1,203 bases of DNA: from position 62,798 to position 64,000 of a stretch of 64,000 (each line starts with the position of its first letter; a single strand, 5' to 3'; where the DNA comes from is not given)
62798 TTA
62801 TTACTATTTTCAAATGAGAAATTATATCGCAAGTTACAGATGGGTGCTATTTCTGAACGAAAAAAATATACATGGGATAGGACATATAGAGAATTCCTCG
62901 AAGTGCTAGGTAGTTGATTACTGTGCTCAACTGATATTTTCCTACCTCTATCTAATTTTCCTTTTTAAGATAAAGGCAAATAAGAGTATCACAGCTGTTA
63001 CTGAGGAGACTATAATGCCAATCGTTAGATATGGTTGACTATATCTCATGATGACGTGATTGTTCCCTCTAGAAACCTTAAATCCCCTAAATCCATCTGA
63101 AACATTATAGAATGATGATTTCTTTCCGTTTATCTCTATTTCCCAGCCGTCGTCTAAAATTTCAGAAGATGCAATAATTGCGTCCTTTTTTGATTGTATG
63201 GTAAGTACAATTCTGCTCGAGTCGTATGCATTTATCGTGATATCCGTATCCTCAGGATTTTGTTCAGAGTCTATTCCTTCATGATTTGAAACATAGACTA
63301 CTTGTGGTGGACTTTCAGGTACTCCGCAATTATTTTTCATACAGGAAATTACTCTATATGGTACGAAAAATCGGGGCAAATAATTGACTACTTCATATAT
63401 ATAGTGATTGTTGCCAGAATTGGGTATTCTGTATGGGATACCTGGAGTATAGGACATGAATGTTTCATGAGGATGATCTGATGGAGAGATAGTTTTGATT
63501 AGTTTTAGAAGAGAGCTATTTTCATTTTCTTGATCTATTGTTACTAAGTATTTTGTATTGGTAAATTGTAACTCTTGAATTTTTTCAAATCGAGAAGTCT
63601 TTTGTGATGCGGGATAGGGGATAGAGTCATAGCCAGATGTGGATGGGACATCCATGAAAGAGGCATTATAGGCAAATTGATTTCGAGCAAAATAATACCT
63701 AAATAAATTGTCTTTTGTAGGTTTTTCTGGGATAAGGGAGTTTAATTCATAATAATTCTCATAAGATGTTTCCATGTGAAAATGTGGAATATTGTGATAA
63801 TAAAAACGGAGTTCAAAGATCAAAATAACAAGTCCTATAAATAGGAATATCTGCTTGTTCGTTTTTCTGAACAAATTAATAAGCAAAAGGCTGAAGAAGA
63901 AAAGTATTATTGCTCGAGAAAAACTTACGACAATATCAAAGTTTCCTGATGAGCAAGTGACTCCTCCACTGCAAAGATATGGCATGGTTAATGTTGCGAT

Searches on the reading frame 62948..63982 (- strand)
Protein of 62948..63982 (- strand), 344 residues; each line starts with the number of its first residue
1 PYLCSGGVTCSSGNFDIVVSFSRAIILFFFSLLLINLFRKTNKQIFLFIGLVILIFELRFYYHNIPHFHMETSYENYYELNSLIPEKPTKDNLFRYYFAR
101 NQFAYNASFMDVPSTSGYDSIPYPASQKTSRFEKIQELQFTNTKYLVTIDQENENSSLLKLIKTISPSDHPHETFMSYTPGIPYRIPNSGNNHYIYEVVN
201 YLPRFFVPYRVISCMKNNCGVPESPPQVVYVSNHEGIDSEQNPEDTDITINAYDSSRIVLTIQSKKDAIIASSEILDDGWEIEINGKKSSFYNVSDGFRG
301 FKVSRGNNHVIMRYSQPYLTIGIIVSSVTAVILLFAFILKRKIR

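Call 5: search_protein_families(library=pfam, proteins=[window:62948-63982:-], max_evalue=0.01)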
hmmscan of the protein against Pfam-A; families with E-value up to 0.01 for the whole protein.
window:62948-63982:- (344 aa): 1 family
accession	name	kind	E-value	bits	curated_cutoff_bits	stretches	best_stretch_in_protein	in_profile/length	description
PF09586.16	YfhO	-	9.7e-14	51.1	28.5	1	245-326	753-835/835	Bacterial membrane protein YfhO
